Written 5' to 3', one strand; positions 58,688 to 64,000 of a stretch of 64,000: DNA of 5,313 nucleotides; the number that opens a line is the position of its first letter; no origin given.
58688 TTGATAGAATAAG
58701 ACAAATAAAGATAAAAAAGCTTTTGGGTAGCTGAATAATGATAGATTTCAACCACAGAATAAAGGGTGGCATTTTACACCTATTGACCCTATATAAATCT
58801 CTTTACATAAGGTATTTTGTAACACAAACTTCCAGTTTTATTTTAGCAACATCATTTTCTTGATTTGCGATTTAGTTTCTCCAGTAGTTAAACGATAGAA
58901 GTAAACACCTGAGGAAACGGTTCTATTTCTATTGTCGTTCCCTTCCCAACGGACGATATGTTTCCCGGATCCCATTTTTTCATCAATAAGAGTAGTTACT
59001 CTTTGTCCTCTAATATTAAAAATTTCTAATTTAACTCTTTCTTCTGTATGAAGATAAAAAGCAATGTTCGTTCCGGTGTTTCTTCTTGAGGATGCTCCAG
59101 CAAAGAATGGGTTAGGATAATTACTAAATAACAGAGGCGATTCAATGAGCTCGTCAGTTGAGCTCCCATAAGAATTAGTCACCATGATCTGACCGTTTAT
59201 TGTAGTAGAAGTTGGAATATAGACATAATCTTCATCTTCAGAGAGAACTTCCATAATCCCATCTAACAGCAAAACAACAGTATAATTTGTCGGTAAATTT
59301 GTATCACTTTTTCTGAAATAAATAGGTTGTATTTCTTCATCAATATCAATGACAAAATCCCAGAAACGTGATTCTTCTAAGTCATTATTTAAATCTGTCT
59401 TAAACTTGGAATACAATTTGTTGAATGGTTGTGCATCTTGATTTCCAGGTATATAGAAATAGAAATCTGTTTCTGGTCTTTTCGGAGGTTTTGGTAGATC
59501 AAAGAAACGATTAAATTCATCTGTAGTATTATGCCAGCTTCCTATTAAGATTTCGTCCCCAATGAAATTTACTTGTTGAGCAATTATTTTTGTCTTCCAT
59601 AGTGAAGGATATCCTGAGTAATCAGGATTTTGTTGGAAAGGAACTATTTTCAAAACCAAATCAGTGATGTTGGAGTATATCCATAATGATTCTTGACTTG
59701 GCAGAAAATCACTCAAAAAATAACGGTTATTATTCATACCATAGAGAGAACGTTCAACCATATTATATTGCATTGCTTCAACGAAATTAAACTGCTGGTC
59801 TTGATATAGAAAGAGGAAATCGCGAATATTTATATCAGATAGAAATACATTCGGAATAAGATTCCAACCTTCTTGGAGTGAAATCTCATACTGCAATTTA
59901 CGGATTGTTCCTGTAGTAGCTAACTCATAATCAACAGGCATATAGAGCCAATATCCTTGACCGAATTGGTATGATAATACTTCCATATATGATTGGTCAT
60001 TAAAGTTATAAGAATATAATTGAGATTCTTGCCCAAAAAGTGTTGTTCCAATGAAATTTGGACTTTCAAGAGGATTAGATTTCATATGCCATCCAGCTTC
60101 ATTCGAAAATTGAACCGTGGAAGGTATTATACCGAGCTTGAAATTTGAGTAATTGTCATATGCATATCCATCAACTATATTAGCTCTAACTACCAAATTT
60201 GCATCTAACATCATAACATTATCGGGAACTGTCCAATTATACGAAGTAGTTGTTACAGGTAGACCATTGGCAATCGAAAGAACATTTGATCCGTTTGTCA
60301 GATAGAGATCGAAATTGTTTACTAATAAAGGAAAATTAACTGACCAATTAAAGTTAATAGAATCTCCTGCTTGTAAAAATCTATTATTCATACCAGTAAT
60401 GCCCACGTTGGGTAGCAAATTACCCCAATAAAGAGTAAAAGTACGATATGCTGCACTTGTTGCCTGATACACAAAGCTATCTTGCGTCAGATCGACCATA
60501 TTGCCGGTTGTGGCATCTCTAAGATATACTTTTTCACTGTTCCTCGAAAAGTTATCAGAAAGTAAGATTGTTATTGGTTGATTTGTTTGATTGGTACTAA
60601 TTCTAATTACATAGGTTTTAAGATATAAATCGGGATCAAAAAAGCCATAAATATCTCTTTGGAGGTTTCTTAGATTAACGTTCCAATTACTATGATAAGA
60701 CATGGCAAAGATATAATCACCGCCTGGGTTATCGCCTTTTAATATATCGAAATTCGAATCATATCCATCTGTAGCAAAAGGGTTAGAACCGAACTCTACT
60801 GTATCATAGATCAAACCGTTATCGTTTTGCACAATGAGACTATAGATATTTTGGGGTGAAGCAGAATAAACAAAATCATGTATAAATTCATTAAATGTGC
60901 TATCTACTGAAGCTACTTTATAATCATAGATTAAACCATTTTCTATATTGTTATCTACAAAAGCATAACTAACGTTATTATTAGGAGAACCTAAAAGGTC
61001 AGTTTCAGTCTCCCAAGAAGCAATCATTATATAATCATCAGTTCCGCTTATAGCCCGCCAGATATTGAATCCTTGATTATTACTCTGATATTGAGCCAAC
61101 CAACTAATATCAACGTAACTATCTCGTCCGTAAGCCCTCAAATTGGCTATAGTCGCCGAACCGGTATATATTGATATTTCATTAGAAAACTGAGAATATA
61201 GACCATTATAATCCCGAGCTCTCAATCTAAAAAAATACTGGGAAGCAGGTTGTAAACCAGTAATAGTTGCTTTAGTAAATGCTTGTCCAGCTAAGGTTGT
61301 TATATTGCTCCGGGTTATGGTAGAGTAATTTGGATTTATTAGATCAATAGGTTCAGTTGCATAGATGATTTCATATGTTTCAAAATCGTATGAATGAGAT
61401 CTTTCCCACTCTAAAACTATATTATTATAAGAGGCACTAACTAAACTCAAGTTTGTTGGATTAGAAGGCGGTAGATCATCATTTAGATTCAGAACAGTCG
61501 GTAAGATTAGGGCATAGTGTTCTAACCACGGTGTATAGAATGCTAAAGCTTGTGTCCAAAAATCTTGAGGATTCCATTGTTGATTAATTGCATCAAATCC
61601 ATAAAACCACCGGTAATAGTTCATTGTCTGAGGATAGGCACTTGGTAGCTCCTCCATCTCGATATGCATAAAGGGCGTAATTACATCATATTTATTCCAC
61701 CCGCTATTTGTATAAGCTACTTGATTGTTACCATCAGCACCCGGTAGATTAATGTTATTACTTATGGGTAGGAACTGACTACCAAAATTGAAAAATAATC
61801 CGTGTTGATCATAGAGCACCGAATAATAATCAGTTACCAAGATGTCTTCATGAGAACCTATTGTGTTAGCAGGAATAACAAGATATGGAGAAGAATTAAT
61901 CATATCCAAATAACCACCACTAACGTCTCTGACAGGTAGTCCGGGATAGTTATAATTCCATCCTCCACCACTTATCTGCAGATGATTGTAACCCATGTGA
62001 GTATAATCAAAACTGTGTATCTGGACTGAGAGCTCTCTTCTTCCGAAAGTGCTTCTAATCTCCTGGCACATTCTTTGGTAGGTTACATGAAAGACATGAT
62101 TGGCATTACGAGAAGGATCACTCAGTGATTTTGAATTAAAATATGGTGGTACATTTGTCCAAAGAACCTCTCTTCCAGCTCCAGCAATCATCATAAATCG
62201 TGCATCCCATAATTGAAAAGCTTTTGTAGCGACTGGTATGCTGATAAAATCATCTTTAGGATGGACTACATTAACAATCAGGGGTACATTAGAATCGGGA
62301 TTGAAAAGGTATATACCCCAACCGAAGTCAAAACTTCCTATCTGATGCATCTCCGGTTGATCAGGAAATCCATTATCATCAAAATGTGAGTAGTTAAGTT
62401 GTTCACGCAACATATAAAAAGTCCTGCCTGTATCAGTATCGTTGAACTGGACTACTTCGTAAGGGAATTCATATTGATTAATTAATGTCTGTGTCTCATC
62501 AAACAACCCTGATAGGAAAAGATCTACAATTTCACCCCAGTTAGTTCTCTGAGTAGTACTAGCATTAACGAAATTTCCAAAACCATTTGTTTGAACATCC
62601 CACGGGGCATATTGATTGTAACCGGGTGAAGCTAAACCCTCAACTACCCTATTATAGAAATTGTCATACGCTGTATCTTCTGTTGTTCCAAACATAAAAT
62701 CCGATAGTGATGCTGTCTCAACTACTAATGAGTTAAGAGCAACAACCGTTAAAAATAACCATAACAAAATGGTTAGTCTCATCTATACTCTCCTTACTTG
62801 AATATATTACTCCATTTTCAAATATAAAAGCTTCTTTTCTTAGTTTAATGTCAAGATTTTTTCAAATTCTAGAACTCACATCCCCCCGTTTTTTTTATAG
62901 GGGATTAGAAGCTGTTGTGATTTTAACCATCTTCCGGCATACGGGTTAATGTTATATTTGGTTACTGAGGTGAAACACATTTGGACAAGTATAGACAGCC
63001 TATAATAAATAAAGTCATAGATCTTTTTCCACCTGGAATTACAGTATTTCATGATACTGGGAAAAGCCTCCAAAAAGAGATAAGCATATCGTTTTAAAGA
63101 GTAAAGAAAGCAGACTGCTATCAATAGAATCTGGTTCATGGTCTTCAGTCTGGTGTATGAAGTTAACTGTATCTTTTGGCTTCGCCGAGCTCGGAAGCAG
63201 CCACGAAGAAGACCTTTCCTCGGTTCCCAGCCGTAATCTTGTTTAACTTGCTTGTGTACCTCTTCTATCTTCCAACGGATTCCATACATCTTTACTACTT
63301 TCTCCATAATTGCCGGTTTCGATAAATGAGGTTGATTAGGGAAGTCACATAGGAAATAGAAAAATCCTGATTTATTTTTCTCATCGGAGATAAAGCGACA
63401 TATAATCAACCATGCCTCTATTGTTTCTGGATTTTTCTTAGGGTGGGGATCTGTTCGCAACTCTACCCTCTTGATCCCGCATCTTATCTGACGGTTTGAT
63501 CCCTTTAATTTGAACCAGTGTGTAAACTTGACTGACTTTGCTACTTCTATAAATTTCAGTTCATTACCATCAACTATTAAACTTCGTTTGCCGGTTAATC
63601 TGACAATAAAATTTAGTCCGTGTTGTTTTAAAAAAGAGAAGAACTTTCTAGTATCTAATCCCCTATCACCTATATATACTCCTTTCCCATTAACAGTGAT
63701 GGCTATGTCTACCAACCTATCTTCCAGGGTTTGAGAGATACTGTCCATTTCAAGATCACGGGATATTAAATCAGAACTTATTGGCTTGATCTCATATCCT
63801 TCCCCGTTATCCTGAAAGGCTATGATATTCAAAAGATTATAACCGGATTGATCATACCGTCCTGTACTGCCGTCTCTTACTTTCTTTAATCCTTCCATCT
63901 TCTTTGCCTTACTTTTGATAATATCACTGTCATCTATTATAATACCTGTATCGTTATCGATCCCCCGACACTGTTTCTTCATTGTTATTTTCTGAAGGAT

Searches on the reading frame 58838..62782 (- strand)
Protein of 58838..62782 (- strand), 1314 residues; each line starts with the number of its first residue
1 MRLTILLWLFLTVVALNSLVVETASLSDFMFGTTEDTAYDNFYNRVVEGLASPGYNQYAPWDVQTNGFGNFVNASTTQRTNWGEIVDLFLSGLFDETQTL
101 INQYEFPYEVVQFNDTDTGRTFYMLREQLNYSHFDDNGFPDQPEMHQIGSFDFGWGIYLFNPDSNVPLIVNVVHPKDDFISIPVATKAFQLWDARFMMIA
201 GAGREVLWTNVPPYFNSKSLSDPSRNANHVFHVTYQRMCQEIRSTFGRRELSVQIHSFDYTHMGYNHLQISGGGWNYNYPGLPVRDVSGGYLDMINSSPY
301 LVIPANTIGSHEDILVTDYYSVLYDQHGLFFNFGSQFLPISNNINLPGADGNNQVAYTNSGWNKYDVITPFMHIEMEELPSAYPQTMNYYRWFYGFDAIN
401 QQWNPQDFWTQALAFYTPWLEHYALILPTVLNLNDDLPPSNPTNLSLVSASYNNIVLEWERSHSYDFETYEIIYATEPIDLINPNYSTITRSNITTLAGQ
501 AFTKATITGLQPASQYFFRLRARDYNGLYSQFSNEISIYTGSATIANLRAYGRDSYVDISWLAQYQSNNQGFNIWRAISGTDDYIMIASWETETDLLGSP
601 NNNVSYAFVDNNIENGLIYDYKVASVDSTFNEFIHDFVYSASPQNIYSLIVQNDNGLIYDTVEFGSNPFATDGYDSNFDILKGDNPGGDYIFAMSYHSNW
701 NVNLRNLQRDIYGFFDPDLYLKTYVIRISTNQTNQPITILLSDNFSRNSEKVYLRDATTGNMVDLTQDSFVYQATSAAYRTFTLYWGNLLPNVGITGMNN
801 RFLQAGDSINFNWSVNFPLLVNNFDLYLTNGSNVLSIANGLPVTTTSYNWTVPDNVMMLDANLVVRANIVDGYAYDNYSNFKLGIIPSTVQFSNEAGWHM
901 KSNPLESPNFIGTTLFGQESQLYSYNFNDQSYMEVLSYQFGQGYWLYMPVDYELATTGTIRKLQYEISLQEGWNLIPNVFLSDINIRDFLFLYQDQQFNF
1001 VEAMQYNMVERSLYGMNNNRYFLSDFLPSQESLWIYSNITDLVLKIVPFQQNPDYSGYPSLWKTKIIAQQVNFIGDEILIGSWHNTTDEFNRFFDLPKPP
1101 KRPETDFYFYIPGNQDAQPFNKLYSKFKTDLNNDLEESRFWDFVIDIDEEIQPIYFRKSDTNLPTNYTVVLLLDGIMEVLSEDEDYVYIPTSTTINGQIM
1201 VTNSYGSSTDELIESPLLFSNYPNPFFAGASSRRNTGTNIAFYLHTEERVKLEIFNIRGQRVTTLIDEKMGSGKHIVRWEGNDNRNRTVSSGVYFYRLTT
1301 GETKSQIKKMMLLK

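Call 9: search_protein_families(library=pfam, proteins=[window:58838-62782:-], max_evalue=0.001)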
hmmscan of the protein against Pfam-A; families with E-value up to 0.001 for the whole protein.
window:58838-62782:- (1314 aa): 5 families
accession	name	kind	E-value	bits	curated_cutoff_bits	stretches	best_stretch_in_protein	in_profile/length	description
PF00041.27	fn3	-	1e-08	35.7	25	1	440-537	1-82/84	Fibronectin type III domain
PF13585.12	CHU_C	-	1.7e-05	25.3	27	1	1245-1308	21-80/86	CHU_C Type IX secretion signal domain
PF13860.13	FlgD_ig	-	7.6e-05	23.1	27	1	1239-1299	11-74/79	FlgD Ig-like domain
PF10342.15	Kre9_KNH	-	0.00046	21.3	24.6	0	803-856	8-65/94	Kre9/KNH-like N-terminal Ig-like domain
PF16656.11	Pur_ac_phosph_N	-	0.00084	20.3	30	1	445-534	6-87/93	Purple acid Phosphatase, N-terminal domain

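Call 10: search_protein_families(library=ncbifam, proteins=[window:58838-62782:-], max_evalue=0.001)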
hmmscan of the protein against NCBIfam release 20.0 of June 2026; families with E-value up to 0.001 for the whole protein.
window:58838-62782:- (1314 aa): 1 family
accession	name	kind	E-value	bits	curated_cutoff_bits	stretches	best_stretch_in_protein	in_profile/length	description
TIGR04183.1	Por_Secre_tail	domain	8.5e-08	32.1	23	1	1222-1311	2-70/72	T9SS type A sorting domain-containing protein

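Call 60: find_encoding_contigs(protein=window:58838-62782:-, flank=10000, max_places=2)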
Protein window:58838-62782:- (1314 aa): no gene with exactly this product is on record in the collection.

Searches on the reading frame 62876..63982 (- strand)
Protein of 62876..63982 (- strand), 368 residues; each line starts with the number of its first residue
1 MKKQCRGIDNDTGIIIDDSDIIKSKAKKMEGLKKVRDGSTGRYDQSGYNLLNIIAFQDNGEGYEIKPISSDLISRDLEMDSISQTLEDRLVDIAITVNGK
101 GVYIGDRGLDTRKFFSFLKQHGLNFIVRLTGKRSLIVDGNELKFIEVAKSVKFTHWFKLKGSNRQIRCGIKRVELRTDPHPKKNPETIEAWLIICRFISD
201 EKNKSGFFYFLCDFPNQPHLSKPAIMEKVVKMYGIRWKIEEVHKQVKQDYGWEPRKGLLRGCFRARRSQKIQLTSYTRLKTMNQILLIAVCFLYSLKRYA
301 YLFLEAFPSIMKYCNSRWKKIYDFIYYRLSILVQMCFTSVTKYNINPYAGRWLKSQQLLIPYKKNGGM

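Call 9: search_protein_families(library=pfam, proteins=[window:62876-63982:-], max_evalue=0.001)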
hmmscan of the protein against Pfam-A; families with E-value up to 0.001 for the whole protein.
window:62876-63982:- (368 aa): 1 family
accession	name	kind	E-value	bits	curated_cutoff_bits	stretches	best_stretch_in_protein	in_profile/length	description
PF01609.27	DDE_Tnp_1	-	2.3e-08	34.5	23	1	99-254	76-178/200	Transposase DDE domain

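Call 10: search_protein_families(library=ncbifam, proteins=[window:62876-63982:-], max_evalue=0.001)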
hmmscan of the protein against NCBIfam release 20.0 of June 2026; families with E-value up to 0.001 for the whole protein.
window:62876-63982:- (368 aa): 8 families
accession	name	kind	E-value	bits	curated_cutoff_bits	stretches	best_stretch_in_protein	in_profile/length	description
NF033540.2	transpos_IS701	equivalog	1.3e-11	44.4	150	1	101-253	183-335/363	IS701 family transposase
NF049925.1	transpos_IS4_4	equivalog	6e-10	38.4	250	1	9-74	100-160/449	IS4 family transposase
NF033591.1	transpos_IS4_2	equivalog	9.2e-09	34.8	152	1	100-252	119-250/340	IS4 family transposase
NF033590.1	transpos_IS4_3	equivalog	9.6e-09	34.7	160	1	100-252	134-294/405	IS4 family transposase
NF049921.1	transpos_IS701_2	equivalog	2.9e-07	30.2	250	1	12-253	61-263/318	IS701 family transposase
NF033592.1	transpos_IS4_1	equivalog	1.8e-05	24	115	1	98-253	176-304/332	IS4 family transposase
NF033539.1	transpos_IS1380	equivalog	0.00016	20.4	180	1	105-253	213-348/419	IS1380 family transposase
NF049999.1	transpos_IS701_3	equivalog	0.00033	19.7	170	1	227-253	307-333/412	IS701 family transposase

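Call 64: find_encoding_contigs(protein=window:62876-63982:-, flank=10000, max_places=4)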
Protein window:62876-63982:- (368 aa): no gene with exactly this product is on record in the collection.
